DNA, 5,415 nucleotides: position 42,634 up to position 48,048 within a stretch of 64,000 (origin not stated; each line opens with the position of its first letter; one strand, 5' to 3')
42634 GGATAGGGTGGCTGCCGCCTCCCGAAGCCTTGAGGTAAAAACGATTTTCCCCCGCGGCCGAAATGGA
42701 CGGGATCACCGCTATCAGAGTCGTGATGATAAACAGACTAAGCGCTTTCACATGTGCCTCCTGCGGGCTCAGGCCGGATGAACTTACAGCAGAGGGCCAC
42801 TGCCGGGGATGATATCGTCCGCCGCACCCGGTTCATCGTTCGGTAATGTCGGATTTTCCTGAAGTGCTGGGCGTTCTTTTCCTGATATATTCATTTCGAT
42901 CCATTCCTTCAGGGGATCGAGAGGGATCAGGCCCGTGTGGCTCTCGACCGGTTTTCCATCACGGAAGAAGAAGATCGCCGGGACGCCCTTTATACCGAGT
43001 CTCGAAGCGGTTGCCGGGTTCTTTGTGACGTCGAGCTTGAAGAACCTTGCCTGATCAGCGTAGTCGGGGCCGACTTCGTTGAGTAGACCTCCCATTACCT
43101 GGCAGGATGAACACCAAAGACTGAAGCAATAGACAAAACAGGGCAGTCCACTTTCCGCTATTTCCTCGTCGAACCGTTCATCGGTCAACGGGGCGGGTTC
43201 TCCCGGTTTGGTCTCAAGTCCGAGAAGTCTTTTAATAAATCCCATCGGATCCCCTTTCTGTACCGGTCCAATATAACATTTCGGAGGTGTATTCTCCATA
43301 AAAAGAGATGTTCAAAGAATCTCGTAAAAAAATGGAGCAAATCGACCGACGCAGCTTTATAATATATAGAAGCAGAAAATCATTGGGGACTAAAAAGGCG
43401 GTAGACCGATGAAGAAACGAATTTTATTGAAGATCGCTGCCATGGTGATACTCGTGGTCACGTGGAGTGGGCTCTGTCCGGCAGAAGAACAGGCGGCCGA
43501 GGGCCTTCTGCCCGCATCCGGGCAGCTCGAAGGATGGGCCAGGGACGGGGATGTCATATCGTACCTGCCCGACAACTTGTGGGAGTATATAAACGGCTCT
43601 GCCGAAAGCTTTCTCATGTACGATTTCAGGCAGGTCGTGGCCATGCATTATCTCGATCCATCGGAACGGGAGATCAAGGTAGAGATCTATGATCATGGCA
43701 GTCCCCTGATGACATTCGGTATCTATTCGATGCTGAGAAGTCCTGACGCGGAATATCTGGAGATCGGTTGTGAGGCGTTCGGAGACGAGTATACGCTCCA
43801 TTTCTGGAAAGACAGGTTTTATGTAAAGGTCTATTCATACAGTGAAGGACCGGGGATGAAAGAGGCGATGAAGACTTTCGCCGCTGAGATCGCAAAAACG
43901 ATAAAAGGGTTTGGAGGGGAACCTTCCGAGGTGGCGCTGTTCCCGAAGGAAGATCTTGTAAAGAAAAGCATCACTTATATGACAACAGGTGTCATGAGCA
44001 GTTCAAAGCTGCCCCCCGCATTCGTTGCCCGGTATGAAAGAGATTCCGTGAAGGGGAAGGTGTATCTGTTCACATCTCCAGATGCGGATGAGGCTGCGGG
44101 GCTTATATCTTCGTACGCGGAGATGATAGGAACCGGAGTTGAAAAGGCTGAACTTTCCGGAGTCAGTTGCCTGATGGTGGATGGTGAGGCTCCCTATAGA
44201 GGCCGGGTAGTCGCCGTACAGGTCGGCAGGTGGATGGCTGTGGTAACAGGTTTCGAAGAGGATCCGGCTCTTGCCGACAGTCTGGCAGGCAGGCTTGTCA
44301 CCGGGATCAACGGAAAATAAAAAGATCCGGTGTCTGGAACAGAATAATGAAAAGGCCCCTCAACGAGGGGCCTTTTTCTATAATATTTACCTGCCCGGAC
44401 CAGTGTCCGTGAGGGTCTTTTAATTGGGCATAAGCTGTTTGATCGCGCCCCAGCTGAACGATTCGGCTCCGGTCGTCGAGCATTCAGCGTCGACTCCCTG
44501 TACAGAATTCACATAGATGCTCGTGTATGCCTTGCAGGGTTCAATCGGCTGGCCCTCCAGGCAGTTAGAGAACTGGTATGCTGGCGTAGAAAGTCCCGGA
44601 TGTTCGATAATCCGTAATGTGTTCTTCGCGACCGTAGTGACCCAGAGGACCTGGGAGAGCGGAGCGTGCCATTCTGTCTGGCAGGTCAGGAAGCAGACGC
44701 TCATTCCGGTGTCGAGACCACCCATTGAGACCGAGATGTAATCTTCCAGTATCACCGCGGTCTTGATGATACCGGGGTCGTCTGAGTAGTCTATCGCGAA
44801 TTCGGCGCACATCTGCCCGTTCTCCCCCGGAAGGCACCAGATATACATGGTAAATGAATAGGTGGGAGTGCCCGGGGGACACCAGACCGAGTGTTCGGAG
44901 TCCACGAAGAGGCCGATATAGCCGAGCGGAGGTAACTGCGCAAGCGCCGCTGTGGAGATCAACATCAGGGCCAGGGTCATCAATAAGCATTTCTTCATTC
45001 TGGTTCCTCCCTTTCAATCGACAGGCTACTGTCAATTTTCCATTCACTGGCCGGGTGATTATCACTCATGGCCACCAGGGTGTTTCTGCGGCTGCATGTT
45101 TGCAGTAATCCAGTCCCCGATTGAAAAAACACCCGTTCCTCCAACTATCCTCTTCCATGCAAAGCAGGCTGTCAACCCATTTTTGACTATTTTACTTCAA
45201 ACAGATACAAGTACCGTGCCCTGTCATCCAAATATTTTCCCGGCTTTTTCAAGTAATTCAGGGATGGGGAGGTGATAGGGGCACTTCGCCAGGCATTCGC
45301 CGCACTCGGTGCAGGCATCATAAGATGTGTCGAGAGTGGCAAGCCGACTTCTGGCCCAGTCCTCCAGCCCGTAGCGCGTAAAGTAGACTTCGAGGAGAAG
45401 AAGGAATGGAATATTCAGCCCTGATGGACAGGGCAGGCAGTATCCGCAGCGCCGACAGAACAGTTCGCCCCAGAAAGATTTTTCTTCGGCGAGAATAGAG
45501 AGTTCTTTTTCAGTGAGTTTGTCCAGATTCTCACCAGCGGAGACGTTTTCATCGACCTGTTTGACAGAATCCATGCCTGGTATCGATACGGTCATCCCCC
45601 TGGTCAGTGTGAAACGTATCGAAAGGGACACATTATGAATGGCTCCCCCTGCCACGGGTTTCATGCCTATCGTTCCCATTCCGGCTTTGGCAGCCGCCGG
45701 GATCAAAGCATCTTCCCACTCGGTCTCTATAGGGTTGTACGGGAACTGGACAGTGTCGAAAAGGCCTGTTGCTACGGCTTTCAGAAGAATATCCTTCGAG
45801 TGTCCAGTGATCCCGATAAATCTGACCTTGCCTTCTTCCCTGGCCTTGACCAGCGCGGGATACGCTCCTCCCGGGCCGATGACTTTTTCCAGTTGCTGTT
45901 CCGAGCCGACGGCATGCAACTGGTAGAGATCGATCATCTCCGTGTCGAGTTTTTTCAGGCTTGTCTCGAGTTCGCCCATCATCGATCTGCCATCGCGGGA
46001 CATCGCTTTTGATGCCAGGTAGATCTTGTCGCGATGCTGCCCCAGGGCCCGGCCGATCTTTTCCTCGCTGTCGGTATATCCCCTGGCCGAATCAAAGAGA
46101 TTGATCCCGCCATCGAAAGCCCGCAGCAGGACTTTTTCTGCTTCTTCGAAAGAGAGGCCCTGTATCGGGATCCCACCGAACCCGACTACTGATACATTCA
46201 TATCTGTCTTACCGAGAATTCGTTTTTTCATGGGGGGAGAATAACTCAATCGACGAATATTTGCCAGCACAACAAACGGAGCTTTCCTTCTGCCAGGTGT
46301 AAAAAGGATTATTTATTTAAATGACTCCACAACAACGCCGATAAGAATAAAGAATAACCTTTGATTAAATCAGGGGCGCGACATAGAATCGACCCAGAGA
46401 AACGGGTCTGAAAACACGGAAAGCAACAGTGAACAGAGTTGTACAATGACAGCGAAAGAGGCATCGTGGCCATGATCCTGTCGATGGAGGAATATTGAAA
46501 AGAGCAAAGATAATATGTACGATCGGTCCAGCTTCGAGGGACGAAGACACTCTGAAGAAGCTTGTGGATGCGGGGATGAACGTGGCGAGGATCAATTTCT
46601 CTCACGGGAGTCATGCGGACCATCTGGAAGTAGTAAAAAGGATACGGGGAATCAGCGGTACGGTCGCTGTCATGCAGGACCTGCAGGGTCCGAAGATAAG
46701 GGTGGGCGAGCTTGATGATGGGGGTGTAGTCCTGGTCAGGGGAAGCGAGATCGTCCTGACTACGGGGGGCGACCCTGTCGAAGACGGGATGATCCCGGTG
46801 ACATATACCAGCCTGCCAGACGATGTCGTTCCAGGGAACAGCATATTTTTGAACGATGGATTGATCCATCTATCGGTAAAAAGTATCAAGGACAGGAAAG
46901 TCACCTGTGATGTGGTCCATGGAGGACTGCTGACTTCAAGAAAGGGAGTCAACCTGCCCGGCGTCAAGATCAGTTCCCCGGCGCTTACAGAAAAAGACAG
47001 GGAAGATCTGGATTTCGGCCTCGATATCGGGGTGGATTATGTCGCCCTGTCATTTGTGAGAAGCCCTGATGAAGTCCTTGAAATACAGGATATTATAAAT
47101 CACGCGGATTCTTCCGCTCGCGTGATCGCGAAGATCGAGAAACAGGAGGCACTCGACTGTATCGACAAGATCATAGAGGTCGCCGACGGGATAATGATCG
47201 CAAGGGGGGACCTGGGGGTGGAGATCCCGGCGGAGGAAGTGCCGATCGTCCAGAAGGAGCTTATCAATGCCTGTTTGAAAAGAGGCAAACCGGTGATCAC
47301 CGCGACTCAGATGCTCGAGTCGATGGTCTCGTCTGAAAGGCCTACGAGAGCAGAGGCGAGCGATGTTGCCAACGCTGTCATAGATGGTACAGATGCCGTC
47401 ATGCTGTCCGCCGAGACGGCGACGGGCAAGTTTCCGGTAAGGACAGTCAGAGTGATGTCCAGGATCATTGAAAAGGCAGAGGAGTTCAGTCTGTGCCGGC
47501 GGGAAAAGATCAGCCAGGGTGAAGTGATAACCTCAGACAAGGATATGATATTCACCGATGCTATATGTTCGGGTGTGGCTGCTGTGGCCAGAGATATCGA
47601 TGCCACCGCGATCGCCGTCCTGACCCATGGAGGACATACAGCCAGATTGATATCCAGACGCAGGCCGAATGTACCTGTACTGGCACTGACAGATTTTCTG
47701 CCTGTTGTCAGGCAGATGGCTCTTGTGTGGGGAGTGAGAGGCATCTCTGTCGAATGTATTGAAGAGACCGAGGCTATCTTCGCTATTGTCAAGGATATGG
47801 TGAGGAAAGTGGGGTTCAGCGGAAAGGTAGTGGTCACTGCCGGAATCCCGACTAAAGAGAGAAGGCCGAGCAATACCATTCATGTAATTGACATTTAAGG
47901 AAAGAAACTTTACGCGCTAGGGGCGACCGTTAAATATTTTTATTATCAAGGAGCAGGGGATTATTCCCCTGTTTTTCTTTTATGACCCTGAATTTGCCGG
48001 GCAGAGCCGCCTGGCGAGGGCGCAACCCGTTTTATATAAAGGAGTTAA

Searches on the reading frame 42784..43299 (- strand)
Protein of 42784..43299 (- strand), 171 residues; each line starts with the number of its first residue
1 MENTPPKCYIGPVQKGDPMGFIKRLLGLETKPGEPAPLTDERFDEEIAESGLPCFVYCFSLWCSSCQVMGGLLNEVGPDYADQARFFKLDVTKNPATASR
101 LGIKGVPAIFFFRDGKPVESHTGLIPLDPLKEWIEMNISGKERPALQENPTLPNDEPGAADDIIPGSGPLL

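Call 15: search_protein_families(library=pfam, proteins=[window:42784-43299:-], max_evalue=0.0001)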
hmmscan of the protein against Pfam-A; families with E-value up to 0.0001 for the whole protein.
window:42784-43299:- (171 aa): 2 families
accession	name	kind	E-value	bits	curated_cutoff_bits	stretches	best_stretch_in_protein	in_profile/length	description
PF00085.26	Thioredoxin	-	5e-20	71.9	23.5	1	37-135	4-102/103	Thioredoxin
PF13899.12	Thioredoxin_7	-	6.7e-05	23.4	27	0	45-112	11-81/83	Thioredoxin-like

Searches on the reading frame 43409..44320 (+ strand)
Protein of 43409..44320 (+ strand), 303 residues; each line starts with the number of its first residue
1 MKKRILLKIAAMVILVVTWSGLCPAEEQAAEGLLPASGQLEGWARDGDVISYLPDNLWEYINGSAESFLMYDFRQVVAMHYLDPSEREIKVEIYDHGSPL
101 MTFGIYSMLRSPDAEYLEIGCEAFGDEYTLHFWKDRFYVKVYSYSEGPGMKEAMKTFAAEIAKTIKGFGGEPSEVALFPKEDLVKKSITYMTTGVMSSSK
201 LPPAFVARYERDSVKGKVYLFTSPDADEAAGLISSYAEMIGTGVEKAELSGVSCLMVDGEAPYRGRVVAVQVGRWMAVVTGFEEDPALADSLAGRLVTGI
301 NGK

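Call 15: search_protein_families(library=pfam, proteins=[window:43409-44320:+], max_evalue=0.0001)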
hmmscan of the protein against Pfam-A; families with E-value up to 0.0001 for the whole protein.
window:43409-44320:+ (303 aa): 1 family
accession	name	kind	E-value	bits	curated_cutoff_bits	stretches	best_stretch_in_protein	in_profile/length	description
PF20244.3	DUF6599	-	2.9e-40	138.3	27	1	42-222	3-184/186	Family of unknown function (DUF6599)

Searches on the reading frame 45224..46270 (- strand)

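Call 15: search_protein_families(library=pfam, proteins=[window:45224-46270:-], max_evalue=0.0001)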
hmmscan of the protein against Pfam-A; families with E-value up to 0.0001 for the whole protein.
window:45224-46270:- (348 aa): 4 families
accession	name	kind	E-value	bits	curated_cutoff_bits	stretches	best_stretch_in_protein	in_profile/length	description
PF00248.27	Aldo_ket_red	-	9.7e-33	113.9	24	1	30-211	3-197/291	Aldo/keto reductase family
PF13187.11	Fer4_9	-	1.8e-08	34.7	27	1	272-333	2-50/52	4Fe-4S dicluster domain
PF13534.11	Fer4_17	-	2.6e-08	34.7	22.2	1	271-334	1-60/61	4Fe-4S dicluster domain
PF13183.11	Fer4_8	-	1.4e-07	32.4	27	1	272-333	5-67/68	4Fe-4S dicluster domain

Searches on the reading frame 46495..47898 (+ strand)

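Call 15: search_protein_families(library=pfam, proteins=[window:46495-47898:+], max_evalue=0.0001)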
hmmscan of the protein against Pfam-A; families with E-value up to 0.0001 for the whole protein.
window:46495-47898:+ (467 aa): 2 families
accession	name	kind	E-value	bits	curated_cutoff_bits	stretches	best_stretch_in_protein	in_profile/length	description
PF00224.27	PK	-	3.8e-122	407.9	30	1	1-318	1-328/328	Pyruvate kinase, barrel domain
PF02887.21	PK_C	-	1.7e-23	83.3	28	1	355-465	1-114/114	Pyruvate kinase, alpha/beta domain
